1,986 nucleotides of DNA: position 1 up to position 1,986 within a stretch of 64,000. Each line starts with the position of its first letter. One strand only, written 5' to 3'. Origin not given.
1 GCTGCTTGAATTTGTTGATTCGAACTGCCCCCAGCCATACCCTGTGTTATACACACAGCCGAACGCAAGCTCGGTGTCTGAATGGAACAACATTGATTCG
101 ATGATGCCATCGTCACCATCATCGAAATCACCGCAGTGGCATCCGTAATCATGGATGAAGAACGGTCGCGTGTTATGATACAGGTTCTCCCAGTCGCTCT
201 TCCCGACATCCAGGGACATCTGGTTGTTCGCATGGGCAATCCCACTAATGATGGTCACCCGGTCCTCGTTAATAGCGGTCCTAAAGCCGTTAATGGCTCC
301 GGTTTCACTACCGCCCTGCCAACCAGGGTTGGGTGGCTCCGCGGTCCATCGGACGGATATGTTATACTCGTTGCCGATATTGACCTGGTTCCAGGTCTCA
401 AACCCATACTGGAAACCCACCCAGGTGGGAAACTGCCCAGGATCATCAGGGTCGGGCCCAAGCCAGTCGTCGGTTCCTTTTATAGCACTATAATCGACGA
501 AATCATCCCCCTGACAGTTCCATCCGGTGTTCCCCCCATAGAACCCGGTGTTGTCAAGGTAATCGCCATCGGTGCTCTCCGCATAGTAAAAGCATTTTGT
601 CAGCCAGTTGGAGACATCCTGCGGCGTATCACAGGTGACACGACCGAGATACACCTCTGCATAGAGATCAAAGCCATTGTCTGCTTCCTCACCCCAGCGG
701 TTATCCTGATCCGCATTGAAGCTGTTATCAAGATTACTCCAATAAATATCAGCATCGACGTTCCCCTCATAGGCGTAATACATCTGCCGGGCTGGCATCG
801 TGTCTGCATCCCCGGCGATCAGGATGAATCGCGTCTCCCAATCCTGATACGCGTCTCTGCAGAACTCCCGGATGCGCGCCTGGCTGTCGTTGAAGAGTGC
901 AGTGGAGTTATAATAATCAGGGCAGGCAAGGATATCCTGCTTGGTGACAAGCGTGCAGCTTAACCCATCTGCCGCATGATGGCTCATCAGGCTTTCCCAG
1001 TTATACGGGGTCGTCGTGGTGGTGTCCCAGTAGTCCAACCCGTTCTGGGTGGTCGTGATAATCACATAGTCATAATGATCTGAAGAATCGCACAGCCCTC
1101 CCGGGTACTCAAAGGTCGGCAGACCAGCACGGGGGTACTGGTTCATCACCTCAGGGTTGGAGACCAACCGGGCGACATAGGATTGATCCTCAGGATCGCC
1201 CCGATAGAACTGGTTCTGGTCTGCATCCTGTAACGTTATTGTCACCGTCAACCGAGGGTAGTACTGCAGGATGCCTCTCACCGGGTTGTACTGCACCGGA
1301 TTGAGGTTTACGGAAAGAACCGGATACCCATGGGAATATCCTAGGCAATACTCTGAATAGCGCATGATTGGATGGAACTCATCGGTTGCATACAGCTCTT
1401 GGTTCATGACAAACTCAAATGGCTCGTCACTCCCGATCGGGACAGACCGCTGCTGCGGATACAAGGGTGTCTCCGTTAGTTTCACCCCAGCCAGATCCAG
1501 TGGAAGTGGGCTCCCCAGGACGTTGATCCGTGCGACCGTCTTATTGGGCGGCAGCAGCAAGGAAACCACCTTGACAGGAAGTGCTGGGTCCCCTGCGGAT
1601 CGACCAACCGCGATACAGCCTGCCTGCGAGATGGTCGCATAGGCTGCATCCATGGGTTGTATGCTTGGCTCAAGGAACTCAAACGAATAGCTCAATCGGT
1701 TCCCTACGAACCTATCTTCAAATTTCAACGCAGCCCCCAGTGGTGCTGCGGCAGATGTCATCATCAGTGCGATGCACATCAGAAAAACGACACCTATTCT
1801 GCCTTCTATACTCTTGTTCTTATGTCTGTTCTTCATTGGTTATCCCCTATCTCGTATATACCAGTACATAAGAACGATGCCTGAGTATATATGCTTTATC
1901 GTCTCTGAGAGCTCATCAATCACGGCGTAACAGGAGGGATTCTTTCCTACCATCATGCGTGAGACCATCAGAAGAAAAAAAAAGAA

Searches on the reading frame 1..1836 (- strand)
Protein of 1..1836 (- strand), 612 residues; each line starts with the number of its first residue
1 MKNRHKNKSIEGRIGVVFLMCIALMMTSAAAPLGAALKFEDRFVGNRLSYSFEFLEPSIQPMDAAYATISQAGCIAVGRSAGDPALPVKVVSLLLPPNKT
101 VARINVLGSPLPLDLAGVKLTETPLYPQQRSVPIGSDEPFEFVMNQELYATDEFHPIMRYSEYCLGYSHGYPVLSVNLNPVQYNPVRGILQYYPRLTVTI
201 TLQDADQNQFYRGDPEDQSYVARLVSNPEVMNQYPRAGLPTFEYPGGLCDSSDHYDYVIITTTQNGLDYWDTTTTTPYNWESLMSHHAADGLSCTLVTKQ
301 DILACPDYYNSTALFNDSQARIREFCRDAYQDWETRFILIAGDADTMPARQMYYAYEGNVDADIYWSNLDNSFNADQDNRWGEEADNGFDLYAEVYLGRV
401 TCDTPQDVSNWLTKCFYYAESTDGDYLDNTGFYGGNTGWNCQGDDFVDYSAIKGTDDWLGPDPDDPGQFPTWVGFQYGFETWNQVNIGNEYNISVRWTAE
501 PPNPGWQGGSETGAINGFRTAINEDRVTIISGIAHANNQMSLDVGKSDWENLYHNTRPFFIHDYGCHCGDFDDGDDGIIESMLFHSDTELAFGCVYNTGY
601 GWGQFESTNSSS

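Call 9: search_protein_families(library=pfam, proteins=[window:1-1836:-], max_evalue=0.01)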
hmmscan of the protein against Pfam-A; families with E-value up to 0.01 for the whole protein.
window:1-1836:- (612 aa): 2 families
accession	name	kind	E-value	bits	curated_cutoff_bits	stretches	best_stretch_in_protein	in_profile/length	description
PF01364.23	Peptidase_C25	-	1.6e-15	57.7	23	1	277-587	10-294/374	Peptidase family C25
PF08126.16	Propeptide_C25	-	2.3e-13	50.2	22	1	63-205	40-175/205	Propeptide_C25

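Call 11: search_protein_families(library=ncbifam, proteins=[window:1-1836:-], max_evalue=0.01)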
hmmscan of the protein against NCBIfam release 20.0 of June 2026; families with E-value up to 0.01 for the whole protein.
window:1-1836:- (612 aa): 0 families

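Call 18: search_solved_structures(query=window:1-1836:-, max_evalue=10, show_alignments=2)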
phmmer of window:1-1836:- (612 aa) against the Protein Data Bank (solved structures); distinct sequences matched with E-value up to 10: 5.
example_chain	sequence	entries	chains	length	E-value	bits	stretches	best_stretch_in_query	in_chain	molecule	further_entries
5mun_A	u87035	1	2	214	6.8e-05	24.8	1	48-208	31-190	Lys-gingipain W83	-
4qhi_A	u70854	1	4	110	0.36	12.5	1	98-150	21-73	Uncharacterized protein MJ1213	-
4qhf_A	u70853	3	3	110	0.36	12.5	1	98-150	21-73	Uncharacterized protein MJ1213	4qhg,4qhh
4qhj_A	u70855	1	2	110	0.43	12.2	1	98-150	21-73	Uncharacterized protein MJ1213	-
9u02_A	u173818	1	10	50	0.47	12.1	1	464-494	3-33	Lactadherin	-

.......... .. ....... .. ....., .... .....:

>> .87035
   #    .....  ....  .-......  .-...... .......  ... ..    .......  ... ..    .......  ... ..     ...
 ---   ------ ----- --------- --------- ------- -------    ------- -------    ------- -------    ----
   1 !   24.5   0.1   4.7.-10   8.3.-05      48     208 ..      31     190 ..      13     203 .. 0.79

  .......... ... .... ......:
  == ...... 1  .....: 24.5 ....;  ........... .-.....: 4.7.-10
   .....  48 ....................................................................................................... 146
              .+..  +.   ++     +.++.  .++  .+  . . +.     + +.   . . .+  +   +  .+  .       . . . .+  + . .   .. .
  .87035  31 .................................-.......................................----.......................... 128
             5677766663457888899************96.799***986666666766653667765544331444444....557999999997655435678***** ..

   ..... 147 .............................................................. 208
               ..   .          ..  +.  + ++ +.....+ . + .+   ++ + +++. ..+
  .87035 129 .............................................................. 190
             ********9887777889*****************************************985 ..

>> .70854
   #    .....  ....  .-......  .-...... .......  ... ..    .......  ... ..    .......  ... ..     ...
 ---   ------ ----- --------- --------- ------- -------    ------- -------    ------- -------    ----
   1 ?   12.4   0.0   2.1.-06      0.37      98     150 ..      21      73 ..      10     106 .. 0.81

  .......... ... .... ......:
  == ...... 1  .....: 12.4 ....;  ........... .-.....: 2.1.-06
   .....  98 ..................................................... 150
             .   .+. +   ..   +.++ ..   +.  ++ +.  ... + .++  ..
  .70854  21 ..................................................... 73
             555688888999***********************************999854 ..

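Call 37: find_homologous_proteins(query=window:1-1836:-, max_evalue=1e-10)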
Query window:1-1836:- (612 aa): 418 proteins with E <= 1e-10 among 7111 candidates; the best 120 are listed.
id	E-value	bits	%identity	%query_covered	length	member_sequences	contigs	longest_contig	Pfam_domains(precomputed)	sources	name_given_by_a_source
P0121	0.0e+0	1467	100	100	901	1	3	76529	PF08126.17,PF00801.27,PF01364.25,PF18911.7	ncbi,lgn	-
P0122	0.0e+0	1198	80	100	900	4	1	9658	PF08126.17,PF00801.27,PF01364.25,PF18911.7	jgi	jgi:hypothetical protein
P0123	0.0e+0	1063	72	100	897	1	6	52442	PF08126.17,PF00801.27,PF01364.25,PF18911.7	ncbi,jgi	jgi:hypothetical protein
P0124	0.0e+0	1057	72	100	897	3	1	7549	PF08126.17,PF00801.27,PF01364.25,PF18911.7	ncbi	-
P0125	0.0e+0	1040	69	100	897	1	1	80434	PF08126.17,PF00801.27,PF01364.25,PF18911.7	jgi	-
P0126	0.0e+0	1039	69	100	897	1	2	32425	PF08126.17,PF00801.27,PF01364.25,PF18911.7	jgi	-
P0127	0.0e+0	1038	70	100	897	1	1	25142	PF08126.17,PF00801.27,PF01364.25,PF18911.7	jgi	-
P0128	0.0e+0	1034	71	100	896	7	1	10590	PF08126.17,PF00801.27,PF01364.25,PF18911.7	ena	-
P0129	0.0e+0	1033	70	100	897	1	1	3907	PF08126.17,PF00801.27,PF01364.25,PF18911.7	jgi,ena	-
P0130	0.0e+0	1032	70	100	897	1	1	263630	PF08126.17,PF01364.25,PF18911.7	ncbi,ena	-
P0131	0.0e+0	1030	70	100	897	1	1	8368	PF08126.17,PF00801.27,PF01364.25,PF18911.7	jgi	jgi:hypothetical protein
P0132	0.0e+0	1030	69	100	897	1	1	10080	PF08126.17,PF01364.25,PF18911.7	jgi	jgi:hypothetical protein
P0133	0.0e+0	1026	69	100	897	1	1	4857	PF08126.17,PF00801.27,PF01364.25,PF18911.7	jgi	jgi:hypothetical protein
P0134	0.0e+0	1021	69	100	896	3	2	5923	PF08126.17,PF00801.27,PF01364.25,PF18911.7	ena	-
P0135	8.7e-297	1004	67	100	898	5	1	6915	PF08126.17,PF00801.27,PF01364.25,PF18911.7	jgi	jgi:hypothetical protein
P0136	3.8e-293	992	65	100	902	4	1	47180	PF08126.17,PF01364.25,PF18911.7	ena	-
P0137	4.4e-293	992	66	100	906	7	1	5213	PF08126.17,PF00801.27,PF01364.25,PF18911.7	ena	-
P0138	9.4e-292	987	66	100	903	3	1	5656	PF08126.17,PF00801.27,PF01364.25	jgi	-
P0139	4.7e-287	972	64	100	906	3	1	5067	PF08126.17,PF00801.27,PF01364.25,PF18911.7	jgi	jgi:hypothetical protein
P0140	2.7e-285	966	68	97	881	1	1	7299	PF08126.17,PF01364.25,PF18911.7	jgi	jgi:hypothetical protein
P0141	1.4e-282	957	64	100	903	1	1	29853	PF08126.17,PF00801.27,PF01364.25,PF18911.7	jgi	jgi:hypothetical protein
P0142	1.5e-282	957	64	100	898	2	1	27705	PF08126.17,PF00801.27,PF01364.25,PF18911.7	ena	-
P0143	2.8e-282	956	64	100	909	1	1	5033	PF08126.17,PF01364.25,PF18911.7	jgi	jgi:Peptidase family C25/Propeptide_C25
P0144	3.1e-279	946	63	100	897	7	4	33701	PF08126.17,PF01364.25,PF18911.7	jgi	jgi:hypothetical protein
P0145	1.1e-278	944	64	100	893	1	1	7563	PF08126.17,PF00801.27,PF01364.25,PF18911.7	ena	-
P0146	1.6e-275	934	63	100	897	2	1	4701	PF08126.17,PF01364.25,PF18911.7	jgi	jgi:hypothetical protein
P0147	9.7e-273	925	62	100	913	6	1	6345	PF08126.17,PF00801.27,PF01364.25,PF18911.7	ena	-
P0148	1.2e-272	924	63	100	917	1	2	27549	PF08126.17,PF00801.27,PF01364.25,PF18911.7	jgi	jgi:hypothetical protein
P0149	4.6e-272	922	62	100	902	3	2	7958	PF08126.17,PF00801.27,PF01364.25,PF18911.7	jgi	jgi:hypothetical protein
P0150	4.1e-271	919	62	98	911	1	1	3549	PF08126.17,PF00801.27,PF01364.25,PF18911.7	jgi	jgi:hypothetical protein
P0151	1.2e-270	918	63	98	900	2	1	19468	PF08126.17,PF01364.25,PF18911.7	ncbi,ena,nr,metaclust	ncbi:hypothetical protein AYK25_06690 [Thermoplasmatales archaeon SM1-50]|nr:MAG: hypothetical prote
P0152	3.0e-269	913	61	100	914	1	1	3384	PF08126.17,PF00801.27,PF01364.25,PF18911.7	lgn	-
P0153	1.3e-268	911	61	100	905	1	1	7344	PF08126.17,PF01364.25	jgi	jgi:hypothetical protein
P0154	2.2e-268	910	62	100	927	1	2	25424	PF08126.17,PF00801.27,PF01364.25,PF18911.7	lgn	-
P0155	1.2e-267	908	61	100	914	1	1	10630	PF08126.17,PF00801.27,PF01364.25,PF18911.7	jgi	-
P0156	2.1e-267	907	61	100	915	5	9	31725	PF08126.17,PF01364.25,PF18911.7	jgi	jgi:hypothetical protein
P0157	3.6e-266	903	63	96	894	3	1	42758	PF08126.17,PF01364.25,PF18911.7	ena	-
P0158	5.8e-266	902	62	100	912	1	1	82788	PF08126.17,PF00801.27,PF01364.25,PF18911.7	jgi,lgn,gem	-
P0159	9.1e-266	902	61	100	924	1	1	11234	PF08126.17,PF00801.27,PF01364.25,PF18911.7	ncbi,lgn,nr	ncbi:MAG: hypothetical protein NTV74_06390 [Euryarchaeota archaeon]|nr:hypothetical protein [Euryarc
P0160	1.5e-265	901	61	100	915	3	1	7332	PF08126.17,PF01364.25,PF18911.7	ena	-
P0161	2.8e-265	900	61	100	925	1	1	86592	PF08126.17,PF00801.27,PF01364.25,PF18911.7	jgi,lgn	jgi:hypothetical protein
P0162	4.0e-265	900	61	100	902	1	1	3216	PF08126.17,PF01364.25,PF18911.7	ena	-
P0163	4.0e-265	900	61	100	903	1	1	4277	PF08126.17,PF01364.25,PF18911.7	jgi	jgi:hypothetical protein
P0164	1.5e-264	898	61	98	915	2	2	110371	PF08126.17,PF00801.27,PF01364.25,PF18911.7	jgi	-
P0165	2.6e-264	897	60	100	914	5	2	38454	PF08126.17,PF01364.25,PF18911.7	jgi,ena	-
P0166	3.6e-264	896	60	98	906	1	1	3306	PF08126.17,PF00801.27,PF01364.25,PF18911.7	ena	-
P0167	1.6e-263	894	60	100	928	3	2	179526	PF08126.17,PF01364.25,PF18911.7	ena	-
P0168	3.4e-263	893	61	100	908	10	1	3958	PF08126.17,PF00801.27,PF01364.25,PF18911.7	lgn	-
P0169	1.3e-261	888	60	100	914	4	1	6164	PF08126.17,PF01364.25,PF18911.7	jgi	-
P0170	2.2e-261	887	60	100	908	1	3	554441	PF08126.17,PF01364.25,PF18911.7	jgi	jgi:hypothetical protein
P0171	2.5e-261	887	59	100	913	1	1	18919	PF08126.17,PF00801.27,PF01364.25,PF18911.7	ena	-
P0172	3.0e-261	887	60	99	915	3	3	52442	PF08126.17,PF00801.27,PF01364.25,PF18911.7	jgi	jgi:hypothetical protein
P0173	1.4e-260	884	60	100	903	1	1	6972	PF08126.17,PF01364.25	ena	-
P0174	2.5e-258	877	60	100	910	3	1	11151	PF08126.17,PF00801.27,PF01364.25,PF18911.7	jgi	jgi:hypothetical protein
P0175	3.4e-258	877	60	100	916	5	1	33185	PF08126.17,PF01364.25,PF18911.7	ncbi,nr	ncbi:MAG: hypothetical protein BV458_03065 [Thermoplasmata archaeon M9B2D]|nr:MAG: hypothetical prot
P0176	4.0e-258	876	60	100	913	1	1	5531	PF08126.17,PF01364.25,PF18911.7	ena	-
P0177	6.2e-258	876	60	99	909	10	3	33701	PF08126.17,PF00801.27,PF01364.25,PF18911.7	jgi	jgi:hypothetical protein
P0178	1.9e-257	874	60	100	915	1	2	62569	PF08126.17,PF00801.27,PF01364.25,PF18911.7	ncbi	-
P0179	6.2e-257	872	60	100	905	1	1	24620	PF08126.17,PF00801.27,PF01364.25,PF18911.7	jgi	jgi:hypothetical protein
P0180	1.3e-256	871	61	97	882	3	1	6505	PF08126.17,PF00801.27,PF01364.25,PF18911.7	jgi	jgi:hypothetical protein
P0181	2.2e-256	871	59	100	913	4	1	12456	PF08126.17,PF01364.25,PF18911.7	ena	-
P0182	5.7e-256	869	60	100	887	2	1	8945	PF08126.17,PF00801.27,PF01364.25,PF18911.7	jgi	-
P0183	1.4e-255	868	59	100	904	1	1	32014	PF08126.17,PF00801.27,PF01364.25,PF18911.7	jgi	jgi:hypothetical protein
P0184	1.6e-255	868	59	100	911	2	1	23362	PF08126.17,PF00801.27,PF01364.25,PF18911.7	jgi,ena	-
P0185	1.4e-254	865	59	100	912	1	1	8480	PF08126.17,PF00801.27,PF01364.25,PF18911.7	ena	-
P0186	1.7e-254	864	60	100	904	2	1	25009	PF08126.17,PF00801.27,PF01364.25,PF18911.7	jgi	jgi:hypothetical protein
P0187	5.0e-254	863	59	100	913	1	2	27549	PF08126.17,PF00801.27,PF01364.25,PF18911.7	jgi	jgi:hypothetical protein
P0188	1.3e-253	862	60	98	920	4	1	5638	PF08126.17,PF01364.25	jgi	-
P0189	3.5e-253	860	58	100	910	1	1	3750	PF08126.17,PF00801.27,PF01364.25,PF18911.7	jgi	jgi:hypothetical protein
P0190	5.7e-253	859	61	100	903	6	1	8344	PF08126.17,PF00801.27,PF01364.25,PF18911.7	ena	-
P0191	1.5e-252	858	59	100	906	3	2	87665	PF08126.17,PF00801.27,PF01364.25,PF18911.7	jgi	-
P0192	1.8e-252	858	59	100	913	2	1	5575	PF08126.17,PF00801.27,PF01364.25,PF18911.7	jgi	-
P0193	8.8e-252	855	58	100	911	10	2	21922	PF08126.17,PF00801.27,PF01364.25,PF18911.7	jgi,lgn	-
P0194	1.0e-251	855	58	99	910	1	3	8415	PF08126.17,PF00801.27,PF01364.25,PF18911.7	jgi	jgi:hypothetical protein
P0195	7.3e-251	852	60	100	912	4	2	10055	PF08126.17,PF00801.27,PF01364.25,PF18911.7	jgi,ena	-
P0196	7.5e-251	852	61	97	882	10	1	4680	PF08126.17,PF00801.27,PF01364.25,PF18911.7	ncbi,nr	ncbi:MAG: hypothetical protein IMZ53_15400, partial [Thermoplasmata archaeon]|nr:hypothetical protei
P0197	2.2e-250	851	60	100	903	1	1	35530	PF08126.17,PF00801.27,PF01364.25,PF18911.7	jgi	jgi:hypothetical protein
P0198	3.1e-250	850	59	100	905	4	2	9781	PF08126.17,PF00801.27,PF01364.25,PF18911.7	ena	-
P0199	3.2e-250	850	58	100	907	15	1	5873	PF08126.17,PF00801.27,PF01364.25,PF18911.7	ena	-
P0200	6.1e-250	849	59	100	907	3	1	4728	PF08126.17,PF00801.27,PF01364.25,PF18911.7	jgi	-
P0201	7.2e-250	849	59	100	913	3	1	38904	PF08126.17,PF00801.27,PF01364.25,PF18911.7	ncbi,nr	ncbi:MAG TPA: C25 family cysteine peptidase [Candidatus Thermoplasmatota archaeon]|nr:C25 family cys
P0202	9.5e-250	849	60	100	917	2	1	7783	PF08126.17,PF00801.27,PF01364.25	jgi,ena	-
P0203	1.5e-249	848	59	100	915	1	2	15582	PF08126.17,PF00801.27,PF01364.25,PF18911.7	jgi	jgi:hypothetical protein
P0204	1.5e-249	848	59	100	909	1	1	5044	PF08126.17,PF00801.27,PF01364.25,PF18911.7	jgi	jgi:hypothetical protein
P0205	1.8e-249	848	59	100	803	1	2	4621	PF08126.17,PF01364.25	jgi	jgi:hypothetical protein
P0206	2.1e-248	844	58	100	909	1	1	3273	PF08126.17,PF01364.25,PF18911.7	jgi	jgi:hypothetical protein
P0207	2.6e-248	844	58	100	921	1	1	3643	PF08126.17,PF00801.27,PF01364.25,PF18911.7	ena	-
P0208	2.9e-248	844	60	100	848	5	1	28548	PF08126.17,PF01364.25,PF18911.7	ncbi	ncbi:MAG TPA: hypothetical protein DSN98_04635, partial [Thermoplasmata archaeon]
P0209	3.3e-248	844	61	96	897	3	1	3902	PF08126.17,PF00801.27,PF01364.25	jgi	-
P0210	3.7e-248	843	58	100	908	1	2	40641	PF08126.17,PF00801.27,PF01364.25,PF18911.7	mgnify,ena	mgnify:CR=1 FL=1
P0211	7.4e-248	842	58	100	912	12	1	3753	PF08126.17,PF00801.27,PF01364.25,PF18911.7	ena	-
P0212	8.5e-248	842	60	99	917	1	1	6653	PF08126.17,PF01364.25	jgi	-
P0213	1.4e-247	842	58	100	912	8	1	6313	PF08126.17,PF00801.27,PF01364.25,PF18911.7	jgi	-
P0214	1.7e-247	841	58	100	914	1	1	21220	PF08126.17,PF00801.27,PF01364.25,PF18911.7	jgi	jgi:hypothetical protein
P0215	2.3e-247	841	58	100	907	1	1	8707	PF08126.17,PF00801.27,PF01364.25,PF18911.7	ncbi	-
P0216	4.1e-247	840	60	98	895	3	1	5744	PF08126.17,PF01364.25,PF18911.7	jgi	jgi:hypothetical protein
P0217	5.5e-247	840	60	100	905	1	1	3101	PF08126.17,PF00801.27,PF01364.25,PF18911.7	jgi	jgi:hypothetical protein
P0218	7.1e-247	839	61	97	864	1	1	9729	PF08126.17,PF01364.25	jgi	-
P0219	1.2e-246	838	58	100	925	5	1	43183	PF08126.17,PF00801.27,PF01364.25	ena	-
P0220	1.8e-246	838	59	100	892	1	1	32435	PF08126.17,PF00801.27,PF01364.25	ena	-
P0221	1.9e-246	838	59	100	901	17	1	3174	PF08126.17,PF00801.27,PF01364.25,PF18911.7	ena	-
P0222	3.6e-246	837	61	96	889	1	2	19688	PF08126.17,PF00801.27,PF01364.25,PF18911.7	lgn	-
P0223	4.7e-246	837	58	100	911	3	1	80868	PF08126.17,PF00801.27,PF01364.25,PF18911.7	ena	-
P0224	5.1e-246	836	58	100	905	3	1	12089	PF08126.17,PF01364.25,PF18911.7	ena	-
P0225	2.3e-245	834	58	100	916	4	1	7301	PF08126.17,PF00801.27,PF01364.25,PF18911.7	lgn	-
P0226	3.4e-245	834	58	100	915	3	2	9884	PF08126.17,PF01364.25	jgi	jgi:hypothetical protein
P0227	4.5e-245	833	59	96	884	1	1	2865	PF08126.17,PF00801.27,PF01364.25,PF18911.7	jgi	-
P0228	6.5e-245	833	59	100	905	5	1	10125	PF08126.17,PF01364.25,PF18911.7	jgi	-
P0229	7.6e-245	833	59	99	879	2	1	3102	PF08126.17,PF00801.27,PF01364.25,PF18911.7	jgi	-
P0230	8.2e-245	832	57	100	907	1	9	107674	PF08126.17,PF00801.27,PF01364.25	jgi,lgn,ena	-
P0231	1.0e-244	832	59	100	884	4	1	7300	PF08126.17,PF01364.25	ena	-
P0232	1.4e-244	832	58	100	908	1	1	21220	PF08126.17,PF00801.27,PF01364.25,PF18911.7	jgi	jgi:hypothetical protein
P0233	2.0e-244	831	59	100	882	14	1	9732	PF08126.17,PF00801.27,PF01364.25,PF18911.7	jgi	-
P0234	2.5e-244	831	57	100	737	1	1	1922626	PF08126.17,PF01364.25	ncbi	ncbi:MAG: hypothetical protein JSW60_05165, partial [Thermoplasmatales archaeon]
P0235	2.9e-244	831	57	100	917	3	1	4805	PF08126.17,PF00801.27,PF01364.25,PF18911.7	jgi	-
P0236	3.0e-244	831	59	100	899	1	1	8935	PF08126.17,PF01364.25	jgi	jgi:hypothetical protein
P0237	3.2e-244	830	58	100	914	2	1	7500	PF08126.17,PF00801.27,PF01364.25,PF18911.7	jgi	jgi:hypothetical protein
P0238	3.2e-244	830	58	100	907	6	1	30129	PF08126.17,PF00801.27,PF01364.25,PF18911.7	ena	-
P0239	3.5e-244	830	60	98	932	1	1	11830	PF08126.17,PF00801.27,PF01364.25,PF18911.7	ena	-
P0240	4.0e-244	830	58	100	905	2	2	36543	PF08126.17,PF00801.27,PF01364.25,PF18911.7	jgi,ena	-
